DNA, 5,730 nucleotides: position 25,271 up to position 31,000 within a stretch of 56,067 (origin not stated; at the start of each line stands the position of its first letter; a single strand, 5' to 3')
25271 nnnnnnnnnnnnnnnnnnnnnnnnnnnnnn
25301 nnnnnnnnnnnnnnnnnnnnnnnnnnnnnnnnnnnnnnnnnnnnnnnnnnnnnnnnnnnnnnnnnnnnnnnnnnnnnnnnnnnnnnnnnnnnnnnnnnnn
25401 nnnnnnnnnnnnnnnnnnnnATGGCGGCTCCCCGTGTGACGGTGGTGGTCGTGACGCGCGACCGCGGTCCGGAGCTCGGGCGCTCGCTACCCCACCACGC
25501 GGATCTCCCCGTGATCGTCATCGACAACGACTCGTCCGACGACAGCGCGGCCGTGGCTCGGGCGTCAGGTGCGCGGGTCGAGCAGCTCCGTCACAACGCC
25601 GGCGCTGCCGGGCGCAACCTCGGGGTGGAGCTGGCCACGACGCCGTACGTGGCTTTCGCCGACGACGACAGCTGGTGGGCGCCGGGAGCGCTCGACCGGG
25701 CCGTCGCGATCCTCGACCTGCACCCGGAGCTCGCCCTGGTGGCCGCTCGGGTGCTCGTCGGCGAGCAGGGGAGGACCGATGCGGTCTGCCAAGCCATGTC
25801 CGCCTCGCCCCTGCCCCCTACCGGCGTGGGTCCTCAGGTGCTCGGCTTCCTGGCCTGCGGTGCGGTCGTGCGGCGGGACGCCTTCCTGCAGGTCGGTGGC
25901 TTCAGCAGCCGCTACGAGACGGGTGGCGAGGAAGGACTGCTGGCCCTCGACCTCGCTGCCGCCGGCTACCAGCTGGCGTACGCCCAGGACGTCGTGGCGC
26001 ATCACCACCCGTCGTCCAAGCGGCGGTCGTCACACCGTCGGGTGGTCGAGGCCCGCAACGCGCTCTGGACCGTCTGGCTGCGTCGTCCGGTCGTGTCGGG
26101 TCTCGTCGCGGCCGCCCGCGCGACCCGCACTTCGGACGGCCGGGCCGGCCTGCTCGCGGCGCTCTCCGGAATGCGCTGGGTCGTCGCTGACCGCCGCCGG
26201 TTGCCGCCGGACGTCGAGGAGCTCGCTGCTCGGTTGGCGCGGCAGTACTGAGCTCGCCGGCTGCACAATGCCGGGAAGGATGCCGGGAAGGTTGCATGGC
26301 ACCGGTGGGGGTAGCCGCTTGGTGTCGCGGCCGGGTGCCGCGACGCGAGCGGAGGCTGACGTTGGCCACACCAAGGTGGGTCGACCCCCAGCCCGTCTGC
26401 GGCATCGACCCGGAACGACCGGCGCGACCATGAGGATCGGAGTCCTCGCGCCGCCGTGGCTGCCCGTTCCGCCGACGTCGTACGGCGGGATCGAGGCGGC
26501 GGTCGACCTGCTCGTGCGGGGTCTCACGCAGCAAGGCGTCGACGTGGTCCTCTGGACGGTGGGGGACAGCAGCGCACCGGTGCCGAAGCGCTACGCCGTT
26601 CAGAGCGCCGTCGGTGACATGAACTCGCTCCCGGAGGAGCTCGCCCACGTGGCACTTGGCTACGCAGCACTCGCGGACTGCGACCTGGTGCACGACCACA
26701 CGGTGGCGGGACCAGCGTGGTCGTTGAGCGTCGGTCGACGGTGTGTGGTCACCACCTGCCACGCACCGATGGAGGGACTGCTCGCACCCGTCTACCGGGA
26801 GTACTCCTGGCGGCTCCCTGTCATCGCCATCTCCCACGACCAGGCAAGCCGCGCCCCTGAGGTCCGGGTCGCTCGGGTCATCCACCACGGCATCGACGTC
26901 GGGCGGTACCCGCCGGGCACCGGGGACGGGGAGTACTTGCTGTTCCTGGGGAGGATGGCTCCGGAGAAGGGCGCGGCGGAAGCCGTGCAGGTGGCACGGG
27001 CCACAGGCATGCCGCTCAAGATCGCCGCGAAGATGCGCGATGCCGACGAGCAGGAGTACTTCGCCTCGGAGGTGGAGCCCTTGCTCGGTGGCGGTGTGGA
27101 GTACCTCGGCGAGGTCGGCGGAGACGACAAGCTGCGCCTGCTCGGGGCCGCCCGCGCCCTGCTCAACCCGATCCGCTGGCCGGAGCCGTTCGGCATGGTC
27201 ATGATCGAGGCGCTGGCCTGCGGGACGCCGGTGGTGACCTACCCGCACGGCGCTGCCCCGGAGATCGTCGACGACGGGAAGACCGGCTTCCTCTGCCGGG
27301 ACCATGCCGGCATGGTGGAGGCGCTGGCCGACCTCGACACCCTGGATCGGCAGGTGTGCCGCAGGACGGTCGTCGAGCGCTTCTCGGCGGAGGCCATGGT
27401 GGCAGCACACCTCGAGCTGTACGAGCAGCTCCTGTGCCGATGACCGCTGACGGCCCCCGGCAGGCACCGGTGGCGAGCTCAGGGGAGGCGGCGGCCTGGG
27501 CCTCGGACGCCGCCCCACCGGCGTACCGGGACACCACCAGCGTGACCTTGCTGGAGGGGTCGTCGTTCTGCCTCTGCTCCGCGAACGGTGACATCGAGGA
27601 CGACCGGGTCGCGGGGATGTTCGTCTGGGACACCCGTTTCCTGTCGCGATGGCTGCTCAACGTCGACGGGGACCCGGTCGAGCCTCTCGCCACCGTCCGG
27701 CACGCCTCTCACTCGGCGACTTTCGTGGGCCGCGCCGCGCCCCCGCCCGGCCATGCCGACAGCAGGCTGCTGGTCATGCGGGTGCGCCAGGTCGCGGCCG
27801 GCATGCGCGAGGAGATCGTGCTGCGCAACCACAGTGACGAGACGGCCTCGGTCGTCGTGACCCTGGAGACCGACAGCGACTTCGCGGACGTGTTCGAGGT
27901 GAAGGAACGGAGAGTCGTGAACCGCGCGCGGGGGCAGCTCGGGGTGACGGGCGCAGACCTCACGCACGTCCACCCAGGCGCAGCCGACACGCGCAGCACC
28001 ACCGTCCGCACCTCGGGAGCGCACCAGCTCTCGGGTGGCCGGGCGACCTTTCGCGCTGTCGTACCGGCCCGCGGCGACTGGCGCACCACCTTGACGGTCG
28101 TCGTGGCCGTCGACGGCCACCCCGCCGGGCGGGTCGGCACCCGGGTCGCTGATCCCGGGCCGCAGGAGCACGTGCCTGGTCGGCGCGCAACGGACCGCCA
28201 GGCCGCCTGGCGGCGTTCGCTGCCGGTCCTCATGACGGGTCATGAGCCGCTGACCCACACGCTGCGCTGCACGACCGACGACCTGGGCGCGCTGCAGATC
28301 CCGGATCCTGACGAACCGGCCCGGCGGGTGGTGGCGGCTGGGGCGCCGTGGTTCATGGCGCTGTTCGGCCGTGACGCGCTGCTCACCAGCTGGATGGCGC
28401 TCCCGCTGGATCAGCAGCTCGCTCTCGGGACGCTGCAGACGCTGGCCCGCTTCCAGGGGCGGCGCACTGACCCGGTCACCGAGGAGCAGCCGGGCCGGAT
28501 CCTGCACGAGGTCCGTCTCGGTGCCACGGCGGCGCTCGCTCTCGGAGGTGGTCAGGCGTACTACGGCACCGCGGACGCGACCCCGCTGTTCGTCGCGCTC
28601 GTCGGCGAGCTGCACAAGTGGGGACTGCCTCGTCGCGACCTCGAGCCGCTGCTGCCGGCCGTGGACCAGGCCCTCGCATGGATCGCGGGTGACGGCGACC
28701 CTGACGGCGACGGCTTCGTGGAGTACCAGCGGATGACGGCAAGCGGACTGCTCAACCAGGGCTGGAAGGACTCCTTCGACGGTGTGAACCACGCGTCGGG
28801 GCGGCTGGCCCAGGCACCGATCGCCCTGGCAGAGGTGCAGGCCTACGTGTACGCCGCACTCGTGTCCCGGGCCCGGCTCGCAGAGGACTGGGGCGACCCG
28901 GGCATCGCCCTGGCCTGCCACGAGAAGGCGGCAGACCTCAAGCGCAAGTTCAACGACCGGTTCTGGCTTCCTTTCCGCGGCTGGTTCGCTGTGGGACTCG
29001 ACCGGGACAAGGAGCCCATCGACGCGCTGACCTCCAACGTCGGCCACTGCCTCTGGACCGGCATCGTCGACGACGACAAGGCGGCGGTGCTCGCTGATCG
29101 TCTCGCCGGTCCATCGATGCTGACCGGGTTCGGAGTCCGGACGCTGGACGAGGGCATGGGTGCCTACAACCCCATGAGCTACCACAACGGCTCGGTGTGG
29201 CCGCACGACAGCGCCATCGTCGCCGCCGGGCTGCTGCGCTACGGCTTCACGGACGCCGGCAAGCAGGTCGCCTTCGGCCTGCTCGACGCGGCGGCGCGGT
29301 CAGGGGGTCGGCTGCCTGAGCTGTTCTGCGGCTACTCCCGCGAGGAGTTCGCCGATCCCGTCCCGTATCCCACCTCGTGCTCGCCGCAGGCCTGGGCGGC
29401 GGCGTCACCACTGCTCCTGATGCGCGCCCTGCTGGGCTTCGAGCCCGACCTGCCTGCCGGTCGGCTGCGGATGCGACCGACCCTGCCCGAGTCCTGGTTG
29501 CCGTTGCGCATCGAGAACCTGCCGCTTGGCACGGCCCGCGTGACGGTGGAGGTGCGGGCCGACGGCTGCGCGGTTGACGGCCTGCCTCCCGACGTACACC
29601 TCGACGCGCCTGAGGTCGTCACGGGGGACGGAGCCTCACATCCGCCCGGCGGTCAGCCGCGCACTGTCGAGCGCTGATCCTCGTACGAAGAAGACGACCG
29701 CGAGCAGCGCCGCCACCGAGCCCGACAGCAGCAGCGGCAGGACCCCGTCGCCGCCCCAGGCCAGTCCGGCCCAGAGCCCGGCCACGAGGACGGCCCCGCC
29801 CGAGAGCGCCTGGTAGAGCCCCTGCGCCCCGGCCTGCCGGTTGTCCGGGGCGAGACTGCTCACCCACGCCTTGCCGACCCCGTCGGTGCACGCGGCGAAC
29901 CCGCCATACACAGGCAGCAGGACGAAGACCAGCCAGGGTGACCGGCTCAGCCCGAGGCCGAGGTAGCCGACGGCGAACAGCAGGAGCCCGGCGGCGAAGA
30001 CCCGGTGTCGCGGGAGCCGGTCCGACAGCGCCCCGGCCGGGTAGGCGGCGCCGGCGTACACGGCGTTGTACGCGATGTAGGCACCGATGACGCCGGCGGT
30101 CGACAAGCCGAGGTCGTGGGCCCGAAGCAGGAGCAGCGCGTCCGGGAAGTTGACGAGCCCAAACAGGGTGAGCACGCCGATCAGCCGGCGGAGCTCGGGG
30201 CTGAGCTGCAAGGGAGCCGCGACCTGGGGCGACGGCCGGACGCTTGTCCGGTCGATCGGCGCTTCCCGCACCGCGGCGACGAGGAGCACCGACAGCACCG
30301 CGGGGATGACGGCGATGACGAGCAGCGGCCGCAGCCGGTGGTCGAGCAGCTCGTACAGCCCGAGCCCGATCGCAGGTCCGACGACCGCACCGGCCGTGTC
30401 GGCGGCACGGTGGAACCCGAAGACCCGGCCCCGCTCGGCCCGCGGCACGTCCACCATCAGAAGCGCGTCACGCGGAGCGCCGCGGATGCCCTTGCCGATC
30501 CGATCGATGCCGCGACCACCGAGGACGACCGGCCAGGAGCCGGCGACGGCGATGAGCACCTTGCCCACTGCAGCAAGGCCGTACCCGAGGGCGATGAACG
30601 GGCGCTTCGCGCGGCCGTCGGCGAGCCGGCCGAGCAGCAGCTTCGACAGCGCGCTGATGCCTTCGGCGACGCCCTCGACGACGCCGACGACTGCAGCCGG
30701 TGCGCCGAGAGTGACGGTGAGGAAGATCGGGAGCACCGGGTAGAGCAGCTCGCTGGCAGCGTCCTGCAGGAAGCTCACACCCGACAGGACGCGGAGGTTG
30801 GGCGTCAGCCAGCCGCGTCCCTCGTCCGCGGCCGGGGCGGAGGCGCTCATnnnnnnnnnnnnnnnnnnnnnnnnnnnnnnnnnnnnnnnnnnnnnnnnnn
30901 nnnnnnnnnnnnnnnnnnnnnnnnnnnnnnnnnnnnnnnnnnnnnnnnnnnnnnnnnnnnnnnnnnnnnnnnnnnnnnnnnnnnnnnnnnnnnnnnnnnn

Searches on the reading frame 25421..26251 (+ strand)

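Call 7: search_protein_families(library=pfam, proteins=[window:25421-26251:+], max_evalue=0.001)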
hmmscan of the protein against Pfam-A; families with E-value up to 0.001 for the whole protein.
window:25421-26251:+ (276 aa): 4 families
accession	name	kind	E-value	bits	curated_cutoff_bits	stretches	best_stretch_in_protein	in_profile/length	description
PF00535.33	Glycos_transf_2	-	2.3e-15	57.4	23.3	1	8-155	2-164/168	Glycosyl transferase family 2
PF10111.15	Glyco_tranf_2_2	-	6.5e-07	29.5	27.3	1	29-98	30-106/276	Glycosyltransferase like family 2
PF13641.12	Glyco_tranf_2_3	-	7.9e-06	26.5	27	1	4-195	1-211/230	Glycosyltransferase like family 2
PF13632.12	Glyco_trans_2_3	-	0.00012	22.4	27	1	139-213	68-142/198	Glycosyl transferase family group 2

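Call 42: search_protein_families(library=ncbifam, proteins=[window:25421-26251:+], max_evalue=0.00001)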
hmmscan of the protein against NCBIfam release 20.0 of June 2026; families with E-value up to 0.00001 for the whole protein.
window:25421-26251:+ (276 aa): 6 families
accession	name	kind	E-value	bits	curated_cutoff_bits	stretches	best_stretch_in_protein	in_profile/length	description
TIGR03965.1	mycofact_glyco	equivalog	3.1e-21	75.8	280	1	4-209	74-295/467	mycofactocin biosynthesis glycosyltransferase MftF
NF041875.1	EPS_EpsD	equivalog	1.7e-13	50.7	370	1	7-202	2-213/325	exopolysaccharide biosynthesis glycosyltransferase EpsD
TIGR04440.1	glyco_TIGR04440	domain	1.3e-08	34.8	70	1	6-125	2-133/215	TIGR00180 family glycosyltransferase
NF047683.1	TeichurnBiosyTuaG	equivalog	4e-06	26.7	400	1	28-99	35-112/252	teichuronic acid biosynthesis protein TuaG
NF007482.0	PRK10073.1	equivalog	4.3e-06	26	423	1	28-93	35-105/334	glycosyltransferase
TIGR04283.1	glyco_like_mftF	equivalog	9.4e-06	25.4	182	0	30-216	30-202/221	TIGR04283 family arsenosugar biosynthesis glycosyltransferase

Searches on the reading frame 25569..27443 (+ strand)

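Call 37: search_protein_families(library=pfam, proteins=[window:25569-27443:+], max_evalue=0.001)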
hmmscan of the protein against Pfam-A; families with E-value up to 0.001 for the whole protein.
window:25569-27443:+ (624 aa): 4 families
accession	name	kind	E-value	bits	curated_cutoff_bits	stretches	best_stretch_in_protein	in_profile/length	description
PF00534.26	Glycos_transf_1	-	9.6e-21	74.5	26.4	1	453-587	14-149/172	Glycosyl transferases group 1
PF13692.12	Glyco_trans_1_4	-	8.4e-20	71.9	27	1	456-589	3-139/142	Glycosyl transferases group 1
PF13439.12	Glyco_transf_4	-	1.9e-11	44.8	28.5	1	305-445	1-169/170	Glycosyltransferase Family 4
PF13524.12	Glyco_trans_1_2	-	2.7e-06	27.8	25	1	479-605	13-129/144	Glycosyl transferase-like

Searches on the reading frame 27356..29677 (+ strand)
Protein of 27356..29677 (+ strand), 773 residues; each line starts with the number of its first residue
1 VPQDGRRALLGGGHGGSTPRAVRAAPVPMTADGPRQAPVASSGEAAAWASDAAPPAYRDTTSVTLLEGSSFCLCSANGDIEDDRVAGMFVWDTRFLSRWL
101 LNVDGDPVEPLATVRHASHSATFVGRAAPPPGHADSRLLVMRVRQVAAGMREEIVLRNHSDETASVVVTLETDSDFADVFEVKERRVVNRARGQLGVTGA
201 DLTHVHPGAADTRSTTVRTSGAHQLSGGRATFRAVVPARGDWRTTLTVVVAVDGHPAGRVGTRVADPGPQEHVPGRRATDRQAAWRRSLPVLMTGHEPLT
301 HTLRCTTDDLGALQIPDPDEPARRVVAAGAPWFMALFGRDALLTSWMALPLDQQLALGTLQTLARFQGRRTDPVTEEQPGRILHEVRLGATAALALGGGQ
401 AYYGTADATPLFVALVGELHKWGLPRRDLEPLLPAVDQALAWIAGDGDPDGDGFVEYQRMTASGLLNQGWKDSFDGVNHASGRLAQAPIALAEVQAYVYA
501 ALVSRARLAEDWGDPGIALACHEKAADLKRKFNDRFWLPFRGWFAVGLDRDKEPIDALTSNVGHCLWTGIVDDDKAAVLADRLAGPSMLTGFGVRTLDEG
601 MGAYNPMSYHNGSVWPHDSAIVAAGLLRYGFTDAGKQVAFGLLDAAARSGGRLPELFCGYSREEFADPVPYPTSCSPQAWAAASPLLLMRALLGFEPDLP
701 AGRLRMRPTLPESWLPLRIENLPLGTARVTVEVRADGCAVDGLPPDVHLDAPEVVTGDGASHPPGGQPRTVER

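Call 37: search_protein_families(library=pfam, proteins=[window:27356-29677:+], max_evalue=0.001)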
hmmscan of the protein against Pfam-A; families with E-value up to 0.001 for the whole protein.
window:27356-29677:+ (773 aa): 3 families
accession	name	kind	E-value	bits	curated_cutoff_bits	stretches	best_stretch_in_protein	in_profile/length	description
PF14742.11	GDE_N_bis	-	3.1e-41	141.7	22.1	1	65-246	1-193/194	N-terminal domain of (some) glycogen debranching enzymes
PF22422.2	MGH1-like_GH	-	3.9e-18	66.6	27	1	425-649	83-327/356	Mannosylglycerate hydrolase MGH1-like glycoside hydrolase domain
PF06202.20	GDE_C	-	2.2e-06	27.3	21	1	492-683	163-363/367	Amylo-alpha-1,6-glucosidase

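Call 42: search_protein_families(library=ncbifam, proteins=[window:27356-29677:+], max_evalue=0.00001)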
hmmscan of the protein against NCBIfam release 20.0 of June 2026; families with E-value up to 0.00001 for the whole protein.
window:27356-29677:+ (773 aa): 0 families

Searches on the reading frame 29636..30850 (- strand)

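Call 37: search_protein_families(library=pfam, proteins=[window:29636-30850:-], max_evalue=0.001)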
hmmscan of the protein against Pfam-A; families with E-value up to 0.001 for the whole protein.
window:29636-30850:- (404 aa): 3 families
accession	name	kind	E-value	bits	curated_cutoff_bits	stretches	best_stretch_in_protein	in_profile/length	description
PF07690.21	MFS_1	-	5.5e-34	118.1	33.4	2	24-230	3-214/347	Major Facilitator Superfamily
PF12832.13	MFS_1_like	-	1.3e-06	28.2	25.2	0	254-368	248-365/373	MFS_1 like family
PF00083.30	Sugar_tr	-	7.8e-05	22.2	22.3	1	60-198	53-195/452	Sugar (and other) transporter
